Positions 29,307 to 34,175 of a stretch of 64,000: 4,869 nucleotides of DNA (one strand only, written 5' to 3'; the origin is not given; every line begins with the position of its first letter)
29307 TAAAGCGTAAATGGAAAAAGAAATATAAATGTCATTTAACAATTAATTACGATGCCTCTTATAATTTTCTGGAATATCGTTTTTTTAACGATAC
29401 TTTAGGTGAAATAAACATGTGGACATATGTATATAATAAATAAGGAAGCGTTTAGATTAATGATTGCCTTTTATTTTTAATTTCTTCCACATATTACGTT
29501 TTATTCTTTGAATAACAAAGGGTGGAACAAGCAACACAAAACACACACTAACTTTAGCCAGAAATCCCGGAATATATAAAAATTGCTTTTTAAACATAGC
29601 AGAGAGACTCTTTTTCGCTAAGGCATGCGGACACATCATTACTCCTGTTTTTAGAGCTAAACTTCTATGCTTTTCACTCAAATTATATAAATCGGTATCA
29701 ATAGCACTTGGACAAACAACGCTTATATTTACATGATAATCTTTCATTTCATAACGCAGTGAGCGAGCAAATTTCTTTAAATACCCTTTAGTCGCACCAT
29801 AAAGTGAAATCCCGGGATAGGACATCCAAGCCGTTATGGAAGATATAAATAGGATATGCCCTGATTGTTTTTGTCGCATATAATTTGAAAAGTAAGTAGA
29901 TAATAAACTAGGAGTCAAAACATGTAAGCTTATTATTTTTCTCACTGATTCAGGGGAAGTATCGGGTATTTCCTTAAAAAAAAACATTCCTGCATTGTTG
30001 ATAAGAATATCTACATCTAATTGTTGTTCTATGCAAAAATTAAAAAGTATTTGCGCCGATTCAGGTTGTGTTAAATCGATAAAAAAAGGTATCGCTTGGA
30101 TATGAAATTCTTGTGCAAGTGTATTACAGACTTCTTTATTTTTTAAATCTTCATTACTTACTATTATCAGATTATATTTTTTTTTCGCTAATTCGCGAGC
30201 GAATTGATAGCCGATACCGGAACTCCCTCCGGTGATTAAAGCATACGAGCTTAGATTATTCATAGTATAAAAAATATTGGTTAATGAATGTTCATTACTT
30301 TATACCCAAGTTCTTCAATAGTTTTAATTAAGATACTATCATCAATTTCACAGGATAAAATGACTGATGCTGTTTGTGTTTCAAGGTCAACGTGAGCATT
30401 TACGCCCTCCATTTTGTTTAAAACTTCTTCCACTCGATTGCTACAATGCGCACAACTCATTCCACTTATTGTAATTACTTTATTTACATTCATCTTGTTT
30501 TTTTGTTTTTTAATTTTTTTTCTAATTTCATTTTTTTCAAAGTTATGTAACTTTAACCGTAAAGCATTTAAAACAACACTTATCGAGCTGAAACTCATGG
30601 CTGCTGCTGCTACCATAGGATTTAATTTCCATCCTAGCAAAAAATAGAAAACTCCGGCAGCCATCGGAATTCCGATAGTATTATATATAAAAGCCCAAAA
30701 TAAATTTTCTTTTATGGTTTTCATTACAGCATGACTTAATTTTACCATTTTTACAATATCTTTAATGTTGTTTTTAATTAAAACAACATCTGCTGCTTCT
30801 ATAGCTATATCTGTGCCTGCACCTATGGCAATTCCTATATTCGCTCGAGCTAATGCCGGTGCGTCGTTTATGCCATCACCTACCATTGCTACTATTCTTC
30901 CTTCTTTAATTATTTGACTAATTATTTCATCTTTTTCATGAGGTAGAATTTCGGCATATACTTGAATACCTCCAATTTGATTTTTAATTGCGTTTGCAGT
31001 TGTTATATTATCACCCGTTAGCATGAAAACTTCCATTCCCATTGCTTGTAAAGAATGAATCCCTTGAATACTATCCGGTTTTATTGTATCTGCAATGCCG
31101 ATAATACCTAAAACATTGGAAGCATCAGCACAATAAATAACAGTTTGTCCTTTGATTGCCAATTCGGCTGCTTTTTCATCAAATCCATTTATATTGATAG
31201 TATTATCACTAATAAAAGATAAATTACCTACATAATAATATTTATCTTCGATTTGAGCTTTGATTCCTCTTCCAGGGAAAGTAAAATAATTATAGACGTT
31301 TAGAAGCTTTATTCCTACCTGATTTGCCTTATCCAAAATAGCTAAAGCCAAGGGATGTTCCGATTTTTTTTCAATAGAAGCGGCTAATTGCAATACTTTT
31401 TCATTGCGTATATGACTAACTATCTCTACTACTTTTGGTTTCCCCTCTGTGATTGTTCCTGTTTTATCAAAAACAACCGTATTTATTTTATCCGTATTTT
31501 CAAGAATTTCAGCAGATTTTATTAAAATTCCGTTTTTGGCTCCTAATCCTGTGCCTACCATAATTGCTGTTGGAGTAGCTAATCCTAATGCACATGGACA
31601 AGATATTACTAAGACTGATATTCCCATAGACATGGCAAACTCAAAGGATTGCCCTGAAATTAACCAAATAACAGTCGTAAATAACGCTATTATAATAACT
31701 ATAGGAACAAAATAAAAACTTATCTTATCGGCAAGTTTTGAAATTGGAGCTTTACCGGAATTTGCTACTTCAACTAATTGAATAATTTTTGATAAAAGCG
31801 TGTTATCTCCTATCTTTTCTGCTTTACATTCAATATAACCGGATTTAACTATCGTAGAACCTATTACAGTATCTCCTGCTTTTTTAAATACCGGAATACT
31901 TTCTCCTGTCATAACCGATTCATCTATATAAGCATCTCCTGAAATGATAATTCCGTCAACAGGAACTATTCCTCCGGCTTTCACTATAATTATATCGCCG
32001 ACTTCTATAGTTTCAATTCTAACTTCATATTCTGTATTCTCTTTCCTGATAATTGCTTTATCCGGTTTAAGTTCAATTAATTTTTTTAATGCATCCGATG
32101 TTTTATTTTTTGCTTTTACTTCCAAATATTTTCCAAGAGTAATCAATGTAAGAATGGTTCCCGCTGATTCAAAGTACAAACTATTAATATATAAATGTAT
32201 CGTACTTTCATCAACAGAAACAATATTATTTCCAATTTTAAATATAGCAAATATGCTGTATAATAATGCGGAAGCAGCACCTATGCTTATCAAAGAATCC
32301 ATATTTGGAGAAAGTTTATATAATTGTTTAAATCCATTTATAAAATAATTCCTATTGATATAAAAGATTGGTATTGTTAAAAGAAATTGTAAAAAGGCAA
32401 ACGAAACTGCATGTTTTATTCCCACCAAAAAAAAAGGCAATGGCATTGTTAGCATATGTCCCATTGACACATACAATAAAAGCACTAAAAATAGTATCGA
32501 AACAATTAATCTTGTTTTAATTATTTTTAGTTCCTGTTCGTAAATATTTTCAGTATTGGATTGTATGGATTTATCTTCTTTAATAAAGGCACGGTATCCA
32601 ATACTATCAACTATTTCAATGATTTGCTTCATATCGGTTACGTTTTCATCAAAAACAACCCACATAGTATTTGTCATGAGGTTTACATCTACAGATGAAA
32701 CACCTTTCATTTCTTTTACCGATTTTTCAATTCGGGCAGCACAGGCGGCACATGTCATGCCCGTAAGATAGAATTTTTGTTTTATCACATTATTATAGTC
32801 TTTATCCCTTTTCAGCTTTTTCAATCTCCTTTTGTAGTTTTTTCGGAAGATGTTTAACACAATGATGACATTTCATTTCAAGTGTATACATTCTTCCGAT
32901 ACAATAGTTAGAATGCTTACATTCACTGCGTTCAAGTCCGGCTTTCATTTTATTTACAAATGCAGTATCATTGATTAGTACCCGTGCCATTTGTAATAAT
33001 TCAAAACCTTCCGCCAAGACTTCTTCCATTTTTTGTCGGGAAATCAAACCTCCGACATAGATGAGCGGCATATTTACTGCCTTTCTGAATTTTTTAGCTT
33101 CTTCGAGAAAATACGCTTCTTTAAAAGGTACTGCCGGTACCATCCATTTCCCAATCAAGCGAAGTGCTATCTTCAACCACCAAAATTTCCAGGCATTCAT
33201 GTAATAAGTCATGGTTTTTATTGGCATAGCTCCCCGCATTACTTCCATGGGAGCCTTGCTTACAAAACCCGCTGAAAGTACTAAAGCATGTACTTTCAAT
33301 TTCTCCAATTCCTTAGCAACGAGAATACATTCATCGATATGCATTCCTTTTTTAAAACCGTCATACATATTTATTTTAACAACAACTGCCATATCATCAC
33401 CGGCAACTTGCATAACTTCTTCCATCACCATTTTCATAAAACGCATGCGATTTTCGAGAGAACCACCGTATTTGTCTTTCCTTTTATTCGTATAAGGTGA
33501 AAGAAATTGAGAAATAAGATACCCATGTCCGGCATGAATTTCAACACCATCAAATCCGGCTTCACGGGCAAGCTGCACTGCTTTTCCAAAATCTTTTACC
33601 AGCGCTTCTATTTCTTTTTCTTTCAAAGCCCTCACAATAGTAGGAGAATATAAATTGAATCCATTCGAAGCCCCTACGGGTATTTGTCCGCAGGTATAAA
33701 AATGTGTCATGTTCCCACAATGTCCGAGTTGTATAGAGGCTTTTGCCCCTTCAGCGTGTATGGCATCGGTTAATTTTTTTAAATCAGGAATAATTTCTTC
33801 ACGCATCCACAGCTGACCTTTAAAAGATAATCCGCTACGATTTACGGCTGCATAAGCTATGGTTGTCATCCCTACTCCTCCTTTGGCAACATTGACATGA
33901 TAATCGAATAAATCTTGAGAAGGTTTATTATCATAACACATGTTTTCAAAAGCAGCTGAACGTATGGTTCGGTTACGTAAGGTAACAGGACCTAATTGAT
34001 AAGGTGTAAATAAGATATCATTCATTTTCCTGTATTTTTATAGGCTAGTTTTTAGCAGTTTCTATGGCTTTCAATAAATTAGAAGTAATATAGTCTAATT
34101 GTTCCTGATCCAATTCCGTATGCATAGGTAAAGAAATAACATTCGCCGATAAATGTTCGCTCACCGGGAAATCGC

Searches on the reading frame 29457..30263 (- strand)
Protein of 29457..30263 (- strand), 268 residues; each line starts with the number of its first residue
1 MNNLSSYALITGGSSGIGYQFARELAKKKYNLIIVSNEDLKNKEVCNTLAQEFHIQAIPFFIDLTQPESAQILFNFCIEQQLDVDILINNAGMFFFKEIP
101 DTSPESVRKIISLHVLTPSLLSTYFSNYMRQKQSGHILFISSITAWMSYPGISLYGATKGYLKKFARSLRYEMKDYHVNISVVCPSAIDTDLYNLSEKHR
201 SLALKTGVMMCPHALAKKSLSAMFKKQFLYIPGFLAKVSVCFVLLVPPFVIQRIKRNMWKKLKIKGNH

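Call 34: search_protein_families(library=pfam, proteins=[window:29457-30263:-], max_evalue=0.001)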
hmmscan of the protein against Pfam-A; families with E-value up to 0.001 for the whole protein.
window:29457-30263:- (268 aa): 4 families
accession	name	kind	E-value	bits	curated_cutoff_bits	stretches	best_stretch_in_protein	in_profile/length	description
PF00106.31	adh_short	-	1.3e-41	142.6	26.6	1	8-195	3-189/195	short chain dehydrogenase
PF13561.12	adh_short_C2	-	4.5e-27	95.6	27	1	15-194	6-182/236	Enoyl-(Acyl carrier protein) reductase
PF08659.16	KR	-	1.4e-10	41.9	22.6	1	8-171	3-165/180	KR domain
PF08643.16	DUF1776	-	7.4e-05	22.7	25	1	99-183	108-192/294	Fungal family of unknown function (DUF1776)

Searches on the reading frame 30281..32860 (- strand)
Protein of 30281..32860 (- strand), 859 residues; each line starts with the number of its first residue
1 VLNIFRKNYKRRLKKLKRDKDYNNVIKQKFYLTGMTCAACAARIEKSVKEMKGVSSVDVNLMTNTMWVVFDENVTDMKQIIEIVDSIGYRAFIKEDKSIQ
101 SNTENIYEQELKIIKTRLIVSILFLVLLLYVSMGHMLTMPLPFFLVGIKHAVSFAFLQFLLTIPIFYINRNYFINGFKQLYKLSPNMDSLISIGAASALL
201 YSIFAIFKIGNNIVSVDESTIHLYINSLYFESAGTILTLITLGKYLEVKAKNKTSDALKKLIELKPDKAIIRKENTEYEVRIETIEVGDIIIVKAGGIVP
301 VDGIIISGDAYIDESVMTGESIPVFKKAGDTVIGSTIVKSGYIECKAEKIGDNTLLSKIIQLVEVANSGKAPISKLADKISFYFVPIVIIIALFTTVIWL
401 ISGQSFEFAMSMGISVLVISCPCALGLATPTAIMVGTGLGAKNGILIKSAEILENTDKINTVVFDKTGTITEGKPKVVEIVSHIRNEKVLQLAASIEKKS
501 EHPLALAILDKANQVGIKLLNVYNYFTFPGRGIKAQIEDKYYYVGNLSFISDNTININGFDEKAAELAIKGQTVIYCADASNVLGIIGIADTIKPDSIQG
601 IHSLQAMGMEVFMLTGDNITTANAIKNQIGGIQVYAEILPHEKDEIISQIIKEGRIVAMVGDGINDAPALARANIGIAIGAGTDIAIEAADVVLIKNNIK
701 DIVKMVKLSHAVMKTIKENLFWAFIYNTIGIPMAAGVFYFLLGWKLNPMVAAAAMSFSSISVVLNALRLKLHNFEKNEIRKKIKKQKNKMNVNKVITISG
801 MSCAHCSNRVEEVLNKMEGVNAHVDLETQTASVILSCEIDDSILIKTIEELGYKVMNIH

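Call 34: search_protein_families(library=pfam, proteins=[window:30281-32860:-], max_evalue=0.001)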
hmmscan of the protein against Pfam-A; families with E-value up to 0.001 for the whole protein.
window:30281-32860:- (859 aa): 4 families
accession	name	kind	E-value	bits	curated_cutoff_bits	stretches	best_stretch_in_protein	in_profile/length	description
PF00122.25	E1-E2_ATPase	-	1.6e-53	181.3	28.1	1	263-443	1-181/181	E1-E2 ATPase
PF00403.32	HMA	-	2e-32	111.8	24.8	2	30-89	2-61/62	Heavy-metal-associated domain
PF00702.32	Hydrolase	-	1.7e-31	110.6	26.4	1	459-674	1-191/191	haloacid dehalogenase-like hydrolase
PF08282.18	Hydrolase_3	-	0.00057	20.1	20.9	1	657-700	206-249/255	haloacid dehalogenase-like hydrolase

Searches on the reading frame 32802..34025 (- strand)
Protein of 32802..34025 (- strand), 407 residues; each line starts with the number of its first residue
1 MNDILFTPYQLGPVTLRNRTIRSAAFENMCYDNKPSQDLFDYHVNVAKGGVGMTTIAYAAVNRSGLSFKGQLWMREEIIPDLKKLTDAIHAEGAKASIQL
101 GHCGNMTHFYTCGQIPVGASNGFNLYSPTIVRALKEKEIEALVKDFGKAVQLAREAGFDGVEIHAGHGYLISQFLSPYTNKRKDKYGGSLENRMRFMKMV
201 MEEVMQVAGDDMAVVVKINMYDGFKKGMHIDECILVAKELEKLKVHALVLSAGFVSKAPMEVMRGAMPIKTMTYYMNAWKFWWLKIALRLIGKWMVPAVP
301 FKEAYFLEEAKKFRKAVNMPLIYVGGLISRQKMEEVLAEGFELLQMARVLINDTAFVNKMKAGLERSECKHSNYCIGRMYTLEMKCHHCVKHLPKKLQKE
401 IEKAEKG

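Call 34: search_protein_families(library=pfam, proteins=[window:32802-34025:-], max_evalue=0.001)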
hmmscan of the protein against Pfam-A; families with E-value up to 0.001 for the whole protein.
window:32802-34025:- (407 aa): 1 family
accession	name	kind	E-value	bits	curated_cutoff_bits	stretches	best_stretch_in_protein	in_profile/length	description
PF00724.26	Oxidored_FMN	-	6.4e-65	220.1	27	2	5-272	2-279/342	NADH:flavin oxidoreductase / NADH oxidase family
